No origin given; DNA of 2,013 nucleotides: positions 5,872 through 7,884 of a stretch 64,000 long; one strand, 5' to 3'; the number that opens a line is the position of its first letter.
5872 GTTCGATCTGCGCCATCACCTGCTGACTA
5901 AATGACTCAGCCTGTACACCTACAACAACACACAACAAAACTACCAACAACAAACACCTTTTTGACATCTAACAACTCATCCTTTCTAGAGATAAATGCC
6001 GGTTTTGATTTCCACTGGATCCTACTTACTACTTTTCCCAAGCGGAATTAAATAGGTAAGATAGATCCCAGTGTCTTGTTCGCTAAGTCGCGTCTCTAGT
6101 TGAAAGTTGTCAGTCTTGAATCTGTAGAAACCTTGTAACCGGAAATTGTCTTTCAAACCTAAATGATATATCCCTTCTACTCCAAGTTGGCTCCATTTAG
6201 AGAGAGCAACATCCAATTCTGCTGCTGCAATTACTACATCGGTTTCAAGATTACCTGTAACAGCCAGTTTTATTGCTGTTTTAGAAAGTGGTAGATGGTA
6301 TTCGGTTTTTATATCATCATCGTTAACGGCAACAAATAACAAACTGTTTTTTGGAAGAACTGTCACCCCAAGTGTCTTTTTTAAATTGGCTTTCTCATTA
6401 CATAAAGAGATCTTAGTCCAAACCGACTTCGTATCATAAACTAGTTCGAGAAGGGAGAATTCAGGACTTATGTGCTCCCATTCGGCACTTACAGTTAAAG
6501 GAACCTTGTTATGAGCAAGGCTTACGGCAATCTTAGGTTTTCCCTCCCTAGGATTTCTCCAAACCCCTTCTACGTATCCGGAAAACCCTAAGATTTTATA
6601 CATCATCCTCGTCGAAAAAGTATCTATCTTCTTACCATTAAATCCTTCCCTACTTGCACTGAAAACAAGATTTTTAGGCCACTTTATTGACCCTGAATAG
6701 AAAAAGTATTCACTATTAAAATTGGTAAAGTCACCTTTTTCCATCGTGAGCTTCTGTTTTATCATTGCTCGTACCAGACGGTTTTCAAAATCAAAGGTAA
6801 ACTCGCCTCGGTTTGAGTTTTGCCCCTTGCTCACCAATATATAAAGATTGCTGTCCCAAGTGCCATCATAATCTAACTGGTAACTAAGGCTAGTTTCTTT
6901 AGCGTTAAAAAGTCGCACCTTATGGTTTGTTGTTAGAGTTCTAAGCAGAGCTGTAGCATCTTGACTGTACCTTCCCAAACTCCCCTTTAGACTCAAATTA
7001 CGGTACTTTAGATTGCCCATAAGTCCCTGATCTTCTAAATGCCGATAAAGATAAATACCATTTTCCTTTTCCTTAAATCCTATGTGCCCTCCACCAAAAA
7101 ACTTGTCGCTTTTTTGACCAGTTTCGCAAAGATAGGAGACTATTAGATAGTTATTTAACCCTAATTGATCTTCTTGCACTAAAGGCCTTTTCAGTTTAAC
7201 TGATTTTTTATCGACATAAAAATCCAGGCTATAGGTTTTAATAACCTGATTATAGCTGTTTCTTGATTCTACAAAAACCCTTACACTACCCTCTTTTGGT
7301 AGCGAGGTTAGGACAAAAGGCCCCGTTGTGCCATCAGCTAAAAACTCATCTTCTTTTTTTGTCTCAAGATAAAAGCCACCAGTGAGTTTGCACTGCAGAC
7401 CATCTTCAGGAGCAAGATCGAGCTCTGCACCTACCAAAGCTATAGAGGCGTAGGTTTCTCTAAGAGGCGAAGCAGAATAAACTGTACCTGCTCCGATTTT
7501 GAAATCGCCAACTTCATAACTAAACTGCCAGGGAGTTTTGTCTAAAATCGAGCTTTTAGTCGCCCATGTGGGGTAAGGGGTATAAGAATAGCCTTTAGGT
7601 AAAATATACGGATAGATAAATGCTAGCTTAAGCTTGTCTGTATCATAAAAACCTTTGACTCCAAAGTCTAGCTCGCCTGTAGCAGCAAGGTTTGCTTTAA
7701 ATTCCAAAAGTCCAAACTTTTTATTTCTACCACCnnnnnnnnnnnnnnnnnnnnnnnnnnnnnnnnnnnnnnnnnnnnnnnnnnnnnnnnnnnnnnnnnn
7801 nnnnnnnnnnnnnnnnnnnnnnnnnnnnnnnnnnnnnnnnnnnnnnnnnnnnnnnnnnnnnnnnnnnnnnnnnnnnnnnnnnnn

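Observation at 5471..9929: Three-gene secreted operon resembling a chaperone / outer-membrane assembly platform / subunit module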

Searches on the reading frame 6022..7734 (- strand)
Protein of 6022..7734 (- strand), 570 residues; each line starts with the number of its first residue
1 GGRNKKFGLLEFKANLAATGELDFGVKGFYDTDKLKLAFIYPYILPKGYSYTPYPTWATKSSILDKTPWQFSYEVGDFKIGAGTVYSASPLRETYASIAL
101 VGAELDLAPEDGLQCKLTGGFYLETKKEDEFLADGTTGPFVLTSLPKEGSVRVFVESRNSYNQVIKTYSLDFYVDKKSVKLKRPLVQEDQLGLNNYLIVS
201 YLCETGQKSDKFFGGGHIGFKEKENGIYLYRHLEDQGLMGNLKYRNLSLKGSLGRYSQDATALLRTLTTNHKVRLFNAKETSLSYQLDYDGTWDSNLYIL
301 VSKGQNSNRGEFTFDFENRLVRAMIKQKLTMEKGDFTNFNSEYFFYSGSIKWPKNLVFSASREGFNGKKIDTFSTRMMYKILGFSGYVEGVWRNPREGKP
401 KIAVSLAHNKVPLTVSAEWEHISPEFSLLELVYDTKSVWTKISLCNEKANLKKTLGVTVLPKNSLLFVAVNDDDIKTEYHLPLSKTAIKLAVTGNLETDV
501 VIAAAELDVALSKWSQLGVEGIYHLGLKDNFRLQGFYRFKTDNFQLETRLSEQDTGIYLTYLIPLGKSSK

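Call 93: search_dna_similar(query=window:6022-7734:-, collection=plasmids, mode=protein, max_evalue=10, max_rows=15)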
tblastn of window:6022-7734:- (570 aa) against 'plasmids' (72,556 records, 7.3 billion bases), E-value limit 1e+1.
Records with a match: 4; places in all: 4; records where one place covers at least 80% of the query: 0.
Best place of each record, by identity: <60% 4.
By first word of the organism name: Agrobacterium 2; Deinococcus 1; Mesorhizobium 1.
By predicted mobility (MOB-suite, as given by PLSDB): conjugative 3; non-mobilizable 1.
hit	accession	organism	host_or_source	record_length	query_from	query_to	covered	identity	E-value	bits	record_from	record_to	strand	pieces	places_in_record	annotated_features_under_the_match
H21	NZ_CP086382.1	Deinococcus radiophilus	Harpadon nehereus,cell culture,2 Mrad ...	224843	447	567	21%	31.4%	1e-1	44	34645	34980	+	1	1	ABC transporter substrate-binding protein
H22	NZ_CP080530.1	Mesorhizobium sp. AR02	Oxytropis sp.,Cell culture,root nodule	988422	449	557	19%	28.5%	5e+0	38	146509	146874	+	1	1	bioB: biotin synthase BioB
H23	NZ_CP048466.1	Agrobacterium tumefaciens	walnut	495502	89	163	13%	28.8%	7e+0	37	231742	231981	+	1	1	prolyl oligopeptidase family serine peptidase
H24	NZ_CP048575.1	Agrobacterium tumefaciens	walnut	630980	89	163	13%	28.8%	7e+0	37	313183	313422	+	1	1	prolyl oligopeptidase family serine peptidase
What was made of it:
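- Tried and rejected: tblastn of B's C-terminal half against plasmids found no ushers (call 93).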

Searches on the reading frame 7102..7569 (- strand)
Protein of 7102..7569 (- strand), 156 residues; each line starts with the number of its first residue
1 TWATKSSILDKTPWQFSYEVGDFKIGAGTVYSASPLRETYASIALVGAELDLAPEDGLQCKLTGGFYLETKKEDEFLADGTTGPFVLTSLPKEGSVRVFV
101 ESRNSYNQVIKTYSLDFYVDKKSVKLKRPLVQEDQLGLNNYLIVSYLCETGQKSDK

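Call 99: search_solved_structures(query=A6, max_evalue=10, show_alignments=3)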
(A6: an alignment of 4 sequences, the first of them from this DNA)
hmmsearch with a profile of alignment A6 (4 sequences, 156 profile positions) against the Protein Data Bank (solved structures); distinct sequences matched with E-value up to 10: 2.
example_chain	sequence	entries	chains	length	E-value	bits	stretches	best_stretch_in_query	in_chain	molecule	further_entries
4n4p_A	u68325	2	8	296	0.66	12.9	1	60-111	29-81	Acylneuraminate lyase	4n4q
2bcm_B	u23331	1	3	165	1.5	11.8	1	53-88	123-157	F1845 fimbrial protein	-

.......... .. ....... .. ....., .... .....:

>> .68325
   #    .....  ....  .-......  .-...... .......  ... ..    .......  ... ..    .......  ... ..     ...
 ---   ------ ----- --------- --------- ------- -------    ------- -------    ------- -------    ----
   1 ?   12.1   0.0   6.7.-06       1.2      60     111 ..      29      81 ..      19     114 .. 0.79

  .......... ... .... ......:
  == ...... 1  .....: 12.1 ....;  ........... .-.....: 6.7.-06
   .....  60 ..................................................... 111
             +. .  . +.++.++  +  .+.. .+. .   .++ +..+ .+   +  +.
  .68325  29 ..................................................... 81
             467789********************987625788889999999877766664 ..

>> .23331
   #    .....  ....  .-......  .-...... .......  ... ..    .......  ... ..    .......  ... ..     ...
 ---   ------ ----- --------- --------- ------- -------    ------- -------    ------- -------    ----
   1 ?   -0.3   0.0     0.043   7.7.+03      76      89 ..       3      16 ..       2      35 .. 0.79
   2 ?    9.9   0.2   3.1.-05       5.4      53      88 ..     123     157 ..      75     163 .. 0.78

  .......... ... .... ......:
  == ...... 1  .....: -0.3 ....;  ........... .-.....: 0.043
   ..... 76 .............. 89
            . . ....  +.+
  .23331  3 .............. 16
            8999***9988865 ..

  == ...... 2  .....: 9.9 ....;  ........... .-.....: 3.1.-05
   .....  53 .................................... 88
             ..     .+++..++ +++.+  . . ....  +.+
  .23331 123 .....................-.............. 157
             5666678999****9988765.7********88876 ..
